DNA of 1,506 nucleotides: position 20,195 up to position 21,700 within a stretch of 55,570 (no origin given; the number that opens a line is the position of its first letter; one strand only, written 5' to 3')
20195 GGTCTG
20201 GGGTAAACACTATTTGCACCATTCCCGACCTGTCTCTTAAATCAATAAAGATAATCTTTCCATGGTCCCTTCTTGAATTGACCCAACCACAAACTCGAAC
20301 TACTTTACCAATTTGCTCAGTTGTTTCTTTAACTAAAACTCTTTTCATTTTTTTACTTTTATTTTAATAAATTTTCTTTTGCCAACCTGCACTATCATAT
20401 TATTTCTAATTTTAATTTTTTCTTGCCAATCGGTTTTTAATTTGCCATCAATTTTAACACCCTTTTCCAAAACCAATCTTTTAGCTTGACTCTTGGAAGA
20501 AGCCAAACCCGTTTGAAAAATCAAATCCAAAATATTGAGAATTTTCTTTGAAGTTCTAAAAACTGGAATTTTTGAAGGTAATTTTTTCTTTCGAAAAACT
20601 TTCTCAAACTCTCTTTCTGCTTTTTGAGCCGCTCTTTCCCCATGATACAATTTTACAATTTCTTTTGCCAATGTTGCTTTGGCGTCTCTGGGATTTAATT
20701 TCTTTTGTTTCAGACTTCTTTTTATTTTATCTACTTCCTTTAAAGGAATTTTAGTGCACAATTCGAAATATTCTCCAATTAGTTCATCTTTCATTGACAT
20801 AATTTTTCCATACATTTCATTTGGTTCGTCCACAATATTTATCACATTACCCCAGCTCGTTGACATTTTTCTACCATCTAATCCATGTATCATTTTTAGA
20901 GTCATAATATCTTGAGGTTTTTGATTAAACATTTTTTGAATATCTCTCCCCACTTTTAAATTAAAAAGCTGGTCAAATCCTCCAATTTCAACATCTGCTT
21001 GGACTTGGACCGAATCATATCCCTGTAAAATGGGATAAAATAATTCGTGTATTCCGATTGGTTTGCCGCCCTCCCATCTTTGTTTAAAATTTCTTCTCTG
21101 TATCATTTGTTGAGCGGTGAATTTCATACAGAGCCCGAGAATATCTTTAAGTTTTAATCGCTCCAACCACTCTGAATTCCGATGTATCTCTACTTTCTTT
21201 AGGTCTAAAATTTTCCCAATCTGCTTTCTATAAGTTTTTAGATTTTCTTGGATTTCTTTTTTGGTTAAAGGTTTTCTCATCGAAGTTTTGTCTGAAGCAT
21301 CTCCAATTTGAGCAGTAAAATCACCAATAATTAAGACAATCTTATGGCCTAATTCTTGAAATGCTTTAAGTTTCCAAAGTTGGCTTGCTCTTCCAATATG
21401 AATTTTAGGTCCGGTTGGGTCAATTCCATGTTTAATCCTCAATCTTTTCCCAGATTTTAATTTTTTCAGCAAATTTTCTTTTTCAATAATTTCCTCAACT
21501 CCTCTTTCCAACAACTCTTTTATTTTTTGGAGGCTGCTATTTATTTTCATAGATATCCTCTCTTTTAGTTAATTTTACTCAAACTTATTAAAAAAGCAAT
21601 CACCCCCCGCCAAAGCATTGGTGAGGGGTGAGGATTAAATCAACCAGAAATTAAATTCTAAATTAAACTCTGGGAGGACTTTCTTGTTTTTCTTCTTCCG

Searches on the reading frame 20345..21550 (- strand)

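Call 47: search_protein_families(library=pfam, proteins=[window:20345-21550:-], max_evalue=0.0001)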
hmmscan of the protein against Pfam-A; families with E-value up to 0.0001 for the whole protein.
window:20345-21550:- (401 aa): 3 families
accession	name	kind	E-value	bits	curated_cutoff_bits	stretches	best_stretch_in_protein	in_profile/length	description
PF00579.31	tRNA-synt_1b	-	1.2e-75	255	21.1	1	34-319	3-291/292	tRNA synthetases class I (W and Y)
PF22421.1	SYY_C-terminal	-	3.4e-07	30.5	27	1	326-395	7-81/83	Tyrosine--tRNA ligase SYY-like C-terminal domain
PF01479.30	S4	-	1.7e-06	28.1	22.8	1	342-374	5-37/48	S4 domain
